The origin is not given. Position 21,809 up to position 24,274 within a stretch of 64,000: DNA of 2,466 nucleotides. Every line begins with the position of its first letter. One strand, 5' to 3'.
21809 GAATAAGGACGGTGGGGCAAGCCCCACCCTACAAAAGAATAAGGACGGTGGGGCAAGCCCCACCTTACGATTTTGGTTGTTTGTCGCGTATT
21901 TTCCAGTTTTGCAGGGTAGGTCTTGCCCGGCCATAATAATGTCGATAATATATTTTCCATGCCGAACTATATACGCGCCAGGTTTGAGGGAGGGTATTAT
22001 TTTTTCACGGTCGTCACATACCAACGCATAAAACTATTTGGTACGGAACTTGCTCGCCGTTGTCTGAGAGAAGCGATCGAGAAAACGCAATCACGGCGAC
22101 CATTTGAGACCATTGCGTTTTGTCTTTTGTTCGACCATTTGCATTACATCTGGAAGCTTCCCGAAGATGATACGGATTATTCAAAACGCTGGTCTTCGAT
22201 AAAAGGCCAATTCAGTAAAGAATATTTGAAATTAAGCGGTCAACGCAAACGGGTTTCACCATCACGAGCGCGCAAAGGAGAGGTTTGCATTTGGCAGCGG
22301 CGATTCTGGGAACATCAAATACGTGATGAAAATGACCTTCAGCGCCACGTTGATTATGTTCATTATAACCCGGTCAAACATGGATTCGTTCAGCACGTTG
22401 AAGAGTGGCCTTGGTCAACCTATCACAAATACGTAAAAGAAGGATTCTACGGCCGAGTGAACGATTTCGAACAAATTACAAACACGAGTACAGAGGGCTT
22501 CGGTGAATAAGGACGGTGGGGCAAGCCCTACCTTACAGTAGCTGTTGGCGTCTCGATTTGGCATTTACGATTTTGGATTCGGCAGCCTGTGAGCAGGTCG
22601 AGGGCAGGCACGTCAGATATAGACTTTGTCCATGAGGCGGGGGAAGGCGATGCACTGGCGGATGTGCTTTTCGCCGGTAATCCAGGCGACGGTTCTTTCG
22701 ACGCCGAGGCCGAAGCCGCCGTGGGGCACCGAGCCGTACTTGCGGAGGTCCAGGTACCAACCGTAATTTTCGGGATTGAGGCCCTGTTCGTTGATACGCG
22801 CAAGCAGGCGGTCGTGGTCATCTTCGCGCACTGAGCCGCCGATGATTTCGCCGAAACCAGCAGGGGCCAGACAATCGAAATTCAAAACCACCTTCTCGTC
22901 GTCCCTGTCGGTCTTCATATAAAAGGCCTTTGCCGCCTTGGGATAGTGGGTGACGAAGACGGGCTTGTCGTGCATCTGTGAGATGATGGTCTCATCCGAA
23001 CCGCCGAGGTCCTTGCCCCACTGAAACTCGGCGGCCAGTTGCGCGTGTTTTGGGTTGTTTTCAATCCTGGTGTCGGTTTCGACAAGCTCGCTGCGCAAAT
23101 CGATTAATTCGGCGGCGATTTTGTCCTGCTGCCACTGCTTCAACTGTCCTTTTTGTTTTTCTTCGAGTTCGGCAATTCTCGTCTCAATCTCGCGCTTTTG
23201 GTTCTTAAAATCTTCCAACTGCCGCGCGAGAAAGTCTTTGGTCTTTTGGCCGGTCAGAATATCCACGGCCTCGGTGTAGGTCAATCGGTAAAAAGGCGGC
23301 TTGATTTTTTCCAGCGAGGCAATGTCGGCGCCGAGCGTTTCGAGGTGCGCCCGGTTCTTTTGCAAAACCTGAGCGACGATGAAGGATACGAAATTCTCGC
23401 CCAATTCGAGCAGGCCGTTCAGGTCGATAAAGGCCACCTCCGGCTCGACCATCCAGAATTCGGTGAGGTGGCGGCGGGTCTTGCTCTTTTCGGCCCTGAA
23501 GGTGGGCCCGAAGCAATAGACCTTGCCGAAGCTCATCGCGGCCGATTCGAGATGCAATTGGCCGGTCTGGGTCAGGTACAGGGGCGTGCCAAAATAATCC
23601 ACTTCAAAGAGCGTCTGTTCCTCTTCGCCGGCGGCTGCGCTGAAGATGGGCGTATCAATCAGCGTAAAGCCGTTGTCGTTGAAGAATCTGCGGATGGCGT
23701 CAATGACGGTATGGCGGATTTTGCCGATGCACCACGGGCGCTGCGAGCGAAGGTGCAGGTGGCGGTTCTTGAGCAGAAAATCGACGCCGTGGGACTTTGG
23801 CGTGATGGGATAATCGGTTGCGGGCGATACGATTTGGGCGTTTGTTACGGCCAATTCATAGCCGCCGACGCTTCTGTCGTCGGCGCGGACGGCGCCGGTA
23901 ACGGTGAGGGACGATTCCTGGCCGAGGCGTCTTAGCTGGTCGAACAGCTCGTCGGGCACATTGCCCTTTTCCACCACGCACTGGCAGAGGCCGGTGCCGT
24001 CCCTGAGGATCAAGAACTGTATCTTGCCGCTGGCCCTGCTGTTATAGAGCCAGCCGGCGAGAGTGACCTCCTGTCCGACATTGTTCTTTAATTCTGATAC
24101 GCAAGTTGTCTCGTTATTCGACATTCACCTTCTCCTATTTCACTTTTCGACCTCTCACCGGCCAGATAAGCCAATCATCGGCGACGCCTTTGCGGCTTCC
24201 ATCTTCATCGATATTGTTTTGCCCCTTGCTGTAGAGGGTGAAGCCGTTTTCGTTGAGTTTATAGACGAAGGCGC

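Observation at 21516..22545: RAYT embedded in a REP array that has also copied the last 78 bp of the RAYT gene twice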

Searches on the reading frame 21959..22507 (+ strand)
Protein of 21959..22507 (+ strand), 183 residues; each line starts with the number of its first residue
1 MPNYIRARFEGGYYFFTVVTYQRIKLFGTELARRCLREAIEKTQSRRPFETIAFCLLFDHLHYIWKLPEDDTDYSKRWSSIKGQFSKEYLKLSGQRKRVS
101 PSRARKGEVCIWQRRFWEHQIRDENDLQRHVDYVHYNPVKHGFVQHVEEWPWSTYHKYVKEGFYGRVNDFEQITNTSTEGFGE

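Call 8: search_protein_families(library=pfam, proteins=[window:21959-22507:+], max_evalue=0.01)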
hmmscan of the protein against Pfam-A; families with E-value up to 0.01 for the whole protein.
window:21959-22507:+ (183 aa): 1 family
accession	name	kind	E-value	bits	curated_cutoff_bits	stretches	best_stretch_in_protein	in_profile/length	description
PF01797.21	Y1_Tnp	-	1.1e-05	26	23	1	13-135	6-119/121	Transposase IS200 like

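Call 9: search_protein_families(library=ncbifam, proteins=[window:21959-22507:+], max_evalue=0.01)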
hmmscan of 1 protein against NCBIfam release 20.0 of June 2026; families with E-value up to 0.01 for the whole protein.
window:21959-22507:+ (183 aa): 1 family
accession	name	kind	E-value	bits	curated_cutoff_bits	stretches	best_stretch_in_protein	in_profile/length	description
NF047646.1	REP_Tyr_transpos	equivalog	5.8e-55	185.2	80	1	3-153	1-146/146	REP-associated tyrosine transposase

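Call 10: search_solved_structures(query=window:21959-22507:+, max_evalue=1, show_alignments=2)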
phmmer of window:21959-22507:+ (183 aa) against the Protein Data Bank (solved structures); distinct sequences matched with E-value up to 1: 2.
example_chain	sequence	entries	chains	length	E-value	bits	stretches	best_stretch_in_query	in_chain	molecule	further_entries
4er8_A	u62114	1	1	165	2.4e-34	122.1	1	2-165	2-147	TnpArep for protein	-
7ub2_E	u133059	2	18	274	0.47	13.5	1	91-151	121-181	RecT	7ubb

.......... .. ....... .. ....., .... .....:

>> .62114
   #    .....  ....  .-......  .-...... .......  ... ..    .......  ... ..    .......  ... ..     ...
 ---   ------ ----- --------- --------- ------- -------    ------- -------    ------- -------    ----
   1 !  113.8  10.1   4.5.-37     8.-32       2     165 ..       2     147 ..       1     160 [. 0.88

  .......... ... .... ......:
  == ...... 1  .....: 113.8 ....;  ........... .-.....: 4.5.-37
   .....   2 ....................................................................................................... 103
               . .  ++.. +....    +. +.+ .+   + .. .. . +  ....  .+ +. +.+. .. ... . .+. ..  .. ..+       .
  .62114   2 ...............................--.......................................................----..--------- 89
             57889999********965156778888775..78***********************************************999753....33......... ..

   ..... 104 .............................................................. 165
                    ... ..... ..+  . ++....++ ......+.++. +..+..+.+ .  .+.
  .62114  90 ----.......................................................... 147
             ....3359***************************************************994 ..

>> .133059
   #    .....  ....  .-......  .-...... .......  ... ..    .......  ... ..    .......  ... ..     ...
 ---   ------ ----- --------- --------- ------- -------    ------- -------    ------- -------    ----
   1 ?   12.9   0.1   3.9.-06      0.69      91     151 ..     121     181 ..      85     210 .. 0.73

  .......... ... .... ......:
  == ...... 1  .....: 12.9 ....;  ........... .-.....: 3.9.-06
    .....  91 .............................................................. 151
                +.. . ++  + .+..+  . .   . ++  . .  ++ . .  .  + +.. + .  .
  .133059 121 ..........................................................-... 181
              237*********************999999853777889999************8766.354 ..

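Call 11: find_encoding_contigs(protein=window:21959-22507:+, flank=10000, max_places=10)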
Protein window:21959-22507:+ (183 aa): no gene with exactly this product is on record in the collection.

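Call 13: find_homologous_proteins(query=window:21959-22507:+, max_evalue=1e-20)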
Query window:21959-22507:+ (183 aa): 4641 proteins with E <= 1e-20 among 4702 candidates; the best 120 are listed.
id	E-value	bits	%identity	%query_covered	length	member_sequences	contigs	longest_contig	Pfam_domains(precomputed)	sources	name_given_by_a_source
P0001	9.7e-125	432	100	100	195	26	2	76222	PF01797.22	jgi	-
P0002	4.7e-110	384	88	100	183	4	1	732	-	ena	-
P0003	1.3e-107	376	88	100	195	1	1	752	PF01797.22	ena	-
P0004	5.0e-107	374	84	100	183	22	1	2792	PF01797.22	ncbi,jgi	ncbi:MAG: REP-associated tyrosine transposase [Planctomycetota bacterium]|jgi:putative transposase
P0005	5.5e-106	371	84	100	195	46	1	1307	PF01797.22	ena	-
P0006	5.7e-106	371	85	100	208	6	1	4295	PF01797.22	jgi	jgi:putative transposase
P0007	1.0e-105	370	84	100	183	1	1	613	-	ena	-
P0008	2.4e-105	369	84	100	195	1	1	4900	PF01797.22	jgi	jgi:putative transposase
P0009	4.8e-105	368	84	100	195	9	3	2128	PF01797.22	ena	-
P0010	1.2e-104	366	84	100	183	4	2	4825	-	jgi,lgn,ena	jgi:putative transposase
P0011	3.7e-104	365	83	100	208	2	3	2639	PF01797.22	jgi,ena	-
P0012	3.2e-102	358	81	100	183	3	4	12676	PF01797.22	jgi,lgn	jgi:putative transposase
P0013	4.4e-102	358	82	100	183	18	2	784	PF01797.22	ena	-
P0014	5.7e-102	357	81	100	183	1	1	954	-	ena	-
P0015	1.2e-101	356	81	100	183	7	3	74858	-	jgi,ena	-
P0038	5.5e-98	344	80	100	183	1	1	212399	-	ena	-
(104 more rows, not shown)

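Call 14: find_encoding_contigs(protein=P0001, flank=10000, max_places=6)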
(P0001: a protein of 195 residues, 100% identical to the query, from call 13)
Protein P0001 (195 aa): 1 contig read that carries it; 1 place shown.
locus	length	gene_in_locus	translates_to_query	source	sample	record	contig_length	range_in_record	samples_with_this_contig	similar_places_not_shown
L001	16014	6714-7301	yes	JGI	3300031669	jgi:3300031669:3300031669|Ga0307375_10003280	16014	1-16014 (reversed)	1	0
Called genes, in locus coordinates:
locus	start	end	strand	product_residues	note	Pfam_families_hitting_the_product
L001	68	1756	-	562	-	-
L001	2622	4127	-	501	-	PF01145:Band_7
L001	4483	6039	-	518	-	PF02985:HEAT (faint), PF03130:HEAT_PBS (faint), PF13513:HEAT_EZ (faint), PF13646:HEAT_2, PF00514:Arm (faint), PF13646:HEAT_2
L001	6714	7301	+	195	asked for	PF01797:Y1_Tnp (weak)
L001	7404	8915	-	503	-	PF01336:tRNA_anti-codon, PF00152:tRNA-synt_2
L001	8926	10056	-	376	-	-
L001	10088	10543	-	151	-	PF04074:DUF386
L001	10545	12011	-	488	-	PF00587:tRNA-synt_2b, PF03129:HGTP_anticodon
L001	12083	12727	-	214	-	-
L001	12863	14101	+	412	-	PF00070:Pyr_redox (faint), PF00890:FAD_binding_2 (faint), PF01134:GIDA (faint), PF01494:FAD_binding_3, PF03486:HI0933_like, PF07992:Pyr_redox_2, PF12831:FAD_oxidored (weak), PF22780:HI0933_like_1st, +2 more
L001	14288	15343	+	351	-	PF15887:Peptidase_Mx (weak)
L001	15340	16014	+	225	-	?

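Call 15: find_encoding_contigs(protein=P0015, flank=6000, max_places=4)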
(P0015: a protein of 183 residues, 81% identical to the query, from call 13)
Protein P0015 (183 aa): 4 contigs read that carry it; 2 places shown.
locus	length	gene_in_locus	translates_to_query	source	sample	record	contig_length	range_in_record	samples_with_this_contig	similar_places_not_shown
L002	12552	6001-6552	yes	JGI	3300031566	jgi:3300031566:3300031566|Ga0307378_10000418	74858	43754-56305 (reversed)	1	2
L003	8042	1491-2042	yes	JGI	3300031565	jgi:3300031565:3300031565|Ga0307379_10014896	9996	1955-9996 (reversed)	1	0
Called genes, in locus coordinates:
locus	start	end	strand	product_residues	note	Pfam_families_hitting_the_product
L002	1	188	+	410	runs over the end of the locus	PF05193:Peptidase_M16_C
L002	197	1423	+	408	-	PF00675:Peptidase_M16, PF05193:Peptidase_M16_C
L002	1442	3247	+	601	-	PF00884:Sulfatase, PF16347:SGSH_C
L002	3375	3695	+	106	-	-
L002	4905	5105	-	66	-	-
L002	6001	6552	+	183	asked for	-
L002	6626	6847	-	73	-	-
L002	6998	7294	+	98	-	-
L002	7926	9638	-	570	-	PF00474:SSF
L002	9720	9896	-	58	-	-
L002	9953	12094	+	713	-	PF03648:Glyco_hydro_67N, PF07488:Glyco_hydro_67M, PF07477:Glyco_hydro_67C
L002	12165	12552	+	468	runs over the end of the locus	PF13347:MFS_2, PF07690:MFS_1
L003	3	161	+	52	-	?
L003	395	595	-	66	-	-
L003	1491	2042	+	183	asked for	-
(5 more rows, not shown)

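Call 16: find_encoding_contigs(protein=P0038, flank=6000, max_places=4)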
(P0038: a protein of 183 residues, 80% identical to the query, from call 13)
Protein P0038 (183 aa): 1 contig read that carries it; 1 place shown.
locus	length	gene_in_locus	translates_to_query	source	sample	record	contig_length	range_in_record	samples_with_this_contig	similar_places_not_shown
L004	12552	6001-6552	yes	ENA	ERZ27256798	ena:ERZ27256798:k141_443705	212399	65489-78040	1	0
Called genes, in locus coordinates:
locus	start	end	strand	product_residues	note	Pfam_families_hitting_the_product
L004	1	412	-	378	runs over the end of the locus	PF01979:Amidohydro_1, PF07969:Amidohydro_3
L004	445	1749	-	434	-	PF01979:Amidohydro_1, PF07969:Amidohydro_3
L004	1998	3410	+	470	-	PF00884:Sulfatase, PF01663:Phosphodiest (faint), PF16347:SGSH_C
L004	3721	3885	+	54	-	-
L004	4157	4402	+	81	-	-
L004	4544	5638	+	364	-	PF01548:DEDD_Tnp_IS110, PF02371:Transposase_20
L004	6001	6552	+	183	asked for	-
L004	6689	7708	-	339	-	-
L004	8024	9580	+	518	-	PF06439:3keto-disac_hyd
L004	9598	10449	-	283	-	PF02633:Creatininase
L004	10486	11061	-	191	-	PF02525:Flavodoxin_2 (weak), PF03358:FMN_red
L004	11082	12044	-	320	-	PF00795:CN_hydrolase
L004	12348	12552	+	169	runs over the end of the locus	PF06725:3D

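Call 20: find_related_loci(query=window:21959-22507:+, collection=metagenome_contigs, flank=3000)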
Query window:21959-22507:+ (183 aa) in metagenome_contigs; peptide patterns used: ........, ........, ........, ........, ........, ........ (x = any residue, [..] = any of these).
599 stretches matched a pattern (row limit reached: there are more); 594 encode a relative of the query (tblastn E <= 1e-3); the best 80 are kept; 80 distinct loci.
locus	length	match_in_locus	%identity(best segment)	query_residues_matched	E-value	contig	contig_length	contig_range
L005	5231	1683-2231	82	1-183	9e-103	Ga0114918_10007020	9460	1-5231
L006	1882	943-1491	79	1-183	6e-107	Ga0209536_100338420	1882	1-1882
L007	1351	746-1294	78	1-183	9e-109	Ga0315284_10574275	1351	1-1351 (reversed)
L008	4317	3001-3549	73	1-183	4e-96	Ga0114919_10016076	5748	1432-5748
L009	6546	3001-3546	69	1-183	4e-88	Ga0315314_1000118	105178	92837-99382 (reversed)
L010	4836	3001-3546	66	1-183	2e-83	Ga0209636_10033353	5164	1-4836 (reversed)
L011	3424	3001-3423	83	1-141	5e-81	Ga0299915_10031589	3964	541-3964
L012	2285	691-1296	60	1-183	1e-82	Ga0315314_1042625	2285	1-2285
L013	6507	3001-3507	68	14-183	1e-80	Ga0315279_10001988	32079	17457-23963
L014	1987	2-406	77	49-183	7e-76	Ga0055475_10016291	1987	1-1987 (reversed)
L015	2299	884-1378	64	1-165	2e-75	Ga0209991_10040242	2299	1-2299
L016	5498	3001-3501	60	1-165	3e-65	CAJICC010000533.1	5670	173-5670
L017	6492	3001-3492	57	1-164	3e-64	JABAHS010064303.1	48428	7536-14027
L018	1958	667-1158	58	1-164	4e-65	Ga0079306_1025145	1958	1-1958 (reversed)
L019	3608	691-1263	52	1-181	7e-63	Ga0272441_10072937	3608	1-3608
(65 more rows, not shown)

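Call 63: find_encoding_contigs(protein=P0003, flank=3000, max_places=4)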
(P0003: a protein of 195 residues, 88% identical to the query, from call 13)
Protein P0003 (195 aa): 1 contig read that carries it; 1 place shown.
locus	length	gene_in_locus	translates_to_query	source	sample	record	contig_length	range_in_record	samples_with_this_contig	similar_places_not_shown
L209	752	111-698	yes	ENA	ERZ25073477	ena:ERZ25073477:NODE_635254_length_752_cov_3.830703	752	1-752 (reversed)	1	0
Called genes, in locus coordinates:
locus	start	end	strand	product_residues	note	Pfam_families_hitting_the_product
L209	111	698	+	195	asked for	PF01797:Y1_Tnp (weak)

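Call 64: find_encoding_contigs(protein=P0002, flank=3000, max_places=4)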
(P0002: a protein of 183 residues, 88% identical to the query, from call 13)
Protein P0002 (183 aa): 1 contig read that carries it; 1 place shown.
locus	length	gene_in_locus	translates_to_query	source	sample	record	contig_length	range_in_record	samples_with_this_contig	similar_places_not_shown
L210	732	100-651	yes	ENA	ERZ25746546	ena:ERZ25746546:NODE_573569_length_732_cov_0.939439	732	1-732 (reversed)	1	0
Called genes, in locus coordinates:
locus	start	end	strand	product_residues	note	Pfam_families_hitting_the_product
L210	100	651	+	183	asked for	-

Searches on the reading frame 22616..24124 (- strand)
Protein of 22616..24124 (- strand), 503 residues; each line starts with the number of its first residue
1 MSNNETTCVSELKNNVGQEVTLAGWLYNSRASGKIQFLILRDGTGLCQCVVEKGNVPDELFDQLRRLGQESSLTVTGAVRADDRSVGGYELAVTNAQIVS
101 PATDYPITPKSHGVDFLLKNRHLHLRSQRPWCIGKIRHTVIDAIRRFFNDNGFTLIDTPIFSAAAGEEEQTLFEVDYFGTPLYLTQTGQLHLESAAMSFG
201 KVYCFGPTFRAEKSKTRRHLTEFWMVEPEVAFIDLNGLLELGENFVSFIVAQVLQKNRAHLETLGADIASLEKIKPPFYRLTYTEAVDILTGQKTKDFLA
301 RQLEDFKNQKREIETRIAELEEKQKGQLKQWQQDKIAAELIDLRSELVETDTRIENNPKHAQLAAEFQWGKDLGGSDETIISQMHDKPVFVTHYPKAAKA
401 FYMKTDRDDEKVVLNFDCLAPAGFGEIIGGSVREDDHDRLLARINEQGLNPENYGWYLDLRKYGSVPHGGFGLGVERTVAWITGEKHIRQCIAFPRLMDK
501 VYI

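Call 8: search_protein_families(library=pfam, proteins=[window:22616-24124:-], max_evalue=0.01)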
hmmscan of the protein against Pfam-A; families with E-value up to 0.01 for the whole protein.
window:22616-24124:- (503 aa): 3 families
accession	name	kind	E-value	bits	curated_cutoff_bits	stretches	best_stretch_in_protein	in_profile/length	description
PF00152.25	tRNA-synt_2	-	1.1e-74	251.7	25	1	115-496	3-306/308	tRNA synthetases class II (D, K and N)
PF01336.31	tRNA_anti-codon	-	2.4e-13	50.3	27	1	20-98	1-74/75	OB-fold nucleic acid binding domain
PF20993.2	CENPH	-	0.00057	20.5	27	1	288-357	75-138/175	CENPH protein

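Call 53: find_homologous_proteins(query=window:22616-24124:-, max_evalue=1e-150)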
Query window:22616-24124:- (503 aa): 3040 proteins with E <= 1e-150 among 8000 candidates; the best 120 are listed.
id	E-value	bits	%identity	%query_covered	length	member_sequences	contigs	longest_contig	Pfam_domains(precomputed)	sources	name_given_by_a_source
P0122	0.0e+0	1160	100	100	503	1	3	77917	PF01336.32,PF00152.26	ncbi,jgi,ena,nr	ncbi:MAG TPA: asparagine--tRNA ligase [Sedimentisphaerales bacterium]|nr:asparagine--tRNA ligase [Se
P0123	0.0e+0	1077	92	100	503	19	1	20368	PF01336.32,PF00152.26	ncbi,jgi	ncbi:MAG: asparagine--tRNA ligase [Planctomycetota bacterium]|jgi:asparaginyl-tRNA synthetase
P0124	0.0e+0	1057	90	100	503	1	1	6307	PF01336.32,PF00152.26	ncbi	ncbi:MAG: asparagine--tRNA ligase [Planctomycetota bacterium]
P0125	0.0e+0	1019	86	100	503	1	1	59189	PF01336.32,PF00152.26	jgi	-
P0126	0.0e+0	1012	85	100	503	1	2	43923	PF01336.32,PF00152.26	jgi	-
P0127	0.0e+0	1009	85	100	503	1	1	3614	PF01336.32,PF00152.26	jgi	-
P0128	1.5e-298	1009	86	100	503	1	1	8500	PF01336.32,PF00152.26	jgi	jgi:asparaginyl-tRNA synthetase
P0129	1.7e-297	1005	85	100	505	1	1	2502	PF01336.32,PF00152.26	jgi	-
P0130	2.4e-297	1005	86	100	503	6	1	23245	PF01336.32,PF00152.26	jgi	-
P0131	3.0e-297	1004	85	100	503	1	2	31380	PF01336.32,PF00152.26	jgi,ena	-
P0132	3.8e-297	1004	84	100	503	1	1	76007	PF01336.32,PF00152.26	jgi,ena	-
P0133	8.4e-297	1003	87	98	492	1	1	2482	PF01336.32,PF00152.26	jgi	jgi:asparaginyl-tRNA synthetase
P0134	1.1e-296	1002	85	100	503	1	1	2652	PF01336.32,PF00152.26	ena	-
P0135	2.3e-296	1001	85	100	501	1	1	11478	PF01336.32,PF00152.26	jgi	-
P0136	8.4e-296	1000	84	100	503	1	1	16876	PF01336.32,PF00152.26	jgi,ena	-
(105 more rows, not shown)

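Call 54: find_encoding_contigs(protein=P0122, flank=4000, max_places=6)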
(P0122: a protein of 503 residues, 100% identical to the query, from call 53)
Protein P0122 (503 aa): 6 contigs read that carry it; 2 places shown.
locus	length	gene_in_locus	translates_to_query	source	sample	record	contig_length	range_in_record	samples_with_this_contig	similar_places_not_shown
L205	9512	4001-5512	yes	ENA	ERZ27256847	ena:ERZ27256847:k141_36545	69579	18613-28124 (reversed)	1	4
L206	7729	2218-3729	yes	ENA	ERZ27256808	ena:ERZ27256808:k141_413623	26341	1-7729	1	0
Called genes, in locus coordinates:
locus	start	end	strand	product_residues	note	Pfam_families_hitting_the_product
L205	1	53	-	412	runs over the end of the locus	PF00070:Pyr_redox (faint), PF00890:FAD_binding_2 (faint), PF01134:GIDA (faint), PF01494:FAD_binding_3, PF03486:HI0933_like, PF07992:Pyr_redox_2, PF12831:FAD_oxidored (weak), PF22780:HI0933_like_1st, +2 more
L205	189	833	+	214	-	-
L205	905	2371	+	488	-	PF00587:tRNA-synt_2b, PF03129:HGTP_anticodon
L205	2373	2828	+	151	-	PF04074:DUF386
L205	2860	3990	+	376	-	-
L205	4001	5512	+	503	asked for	PF01336:tRNA_anti-codon, PF00152:tRNA-synt_2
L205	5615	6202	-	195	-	PF01797:Y1_Tnp (weak)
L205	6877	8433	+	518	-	PF02985:HEAT (faint), PF03130:HEAT_PBS (faint), PF13513:HEAT_EZ (faint), PF13646:HEAT_2, PF00514:Arm (faint), PF13646:HEAT_2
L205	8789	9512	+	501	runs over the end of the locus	PF01145:Band_7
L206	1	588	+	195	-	?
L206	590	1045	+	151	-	PF04074:DUF386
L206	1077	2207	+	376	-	-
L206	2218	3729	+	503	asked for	PF01336:tRNA_anti-codon, PF00152:tRNA-synt_2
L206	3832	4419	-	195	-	PF01797:Y1_Tnp (weak)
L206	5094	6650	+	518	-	PF02985:HEAT (faint), PF03130:HEAT_PBS (faint), PF13513:HEAT_EZ (faint), PF13646:HEAT_2, PF00514:Arm (faint), PF13646:HEAT_2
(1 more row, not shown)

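Call 55: find_encoding_contigs(protein=P0123, flank=5000, max_places=4)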
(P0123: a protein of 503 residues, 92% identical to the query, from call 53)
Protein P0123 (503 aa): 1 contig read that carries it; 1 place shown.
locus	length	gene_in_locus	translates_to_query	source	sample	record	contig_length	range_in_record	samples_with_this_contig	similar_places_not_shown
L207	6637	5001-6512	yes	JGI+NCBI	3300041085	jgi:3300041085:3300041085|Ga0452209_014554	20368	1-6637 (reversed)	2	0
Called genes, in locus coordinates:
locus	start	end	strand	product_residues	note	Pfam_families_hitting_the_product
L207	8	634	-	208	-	PF19935:DUF6398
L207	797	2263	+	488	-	PF00587:tRNA-synt_2b, PF03129:HGTP_anticodon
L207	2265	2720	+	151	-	PF04074:DUF386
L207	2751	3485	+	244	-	-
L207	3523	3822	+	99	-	-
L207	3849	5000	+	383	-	-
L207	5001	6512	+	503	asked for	PF01336:tRNA_anti-codon, PF00152:tRNA-synt_2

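Call 56: find_encoding_contigs(protein=P0124, flank=5000, max_places=4)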
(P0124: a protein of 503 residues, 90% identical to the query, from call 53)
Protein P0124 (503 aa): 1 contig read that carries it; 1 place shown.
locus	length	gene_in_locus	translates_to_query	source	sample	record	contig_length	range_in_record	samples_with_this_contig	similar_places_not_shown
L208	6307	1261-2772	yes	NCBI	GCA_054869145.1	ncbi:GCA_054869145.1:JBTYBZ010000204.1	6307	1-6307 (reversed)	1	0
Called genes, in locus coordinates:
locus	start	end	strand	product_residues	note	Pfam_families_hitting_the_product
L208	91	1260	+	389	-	-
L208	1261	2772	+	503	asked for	PF01336:tRNA_anti-codon, PF00152:tRNA-synt_2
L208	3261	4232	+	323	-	-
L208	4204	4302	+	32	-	-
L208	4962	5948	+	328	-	PF00891:Methyltransf_2 (faint), PF17827:PrmC_N, PF05175:MTS, PF06325:PrmA (weak), PF08242:Methyltransf_12 (faint), PF09445:Methyltransf_15 (weak), PF13649:Methyltransf_25, PF13847:Methyltransf_31 (weak)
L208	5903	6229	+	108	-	-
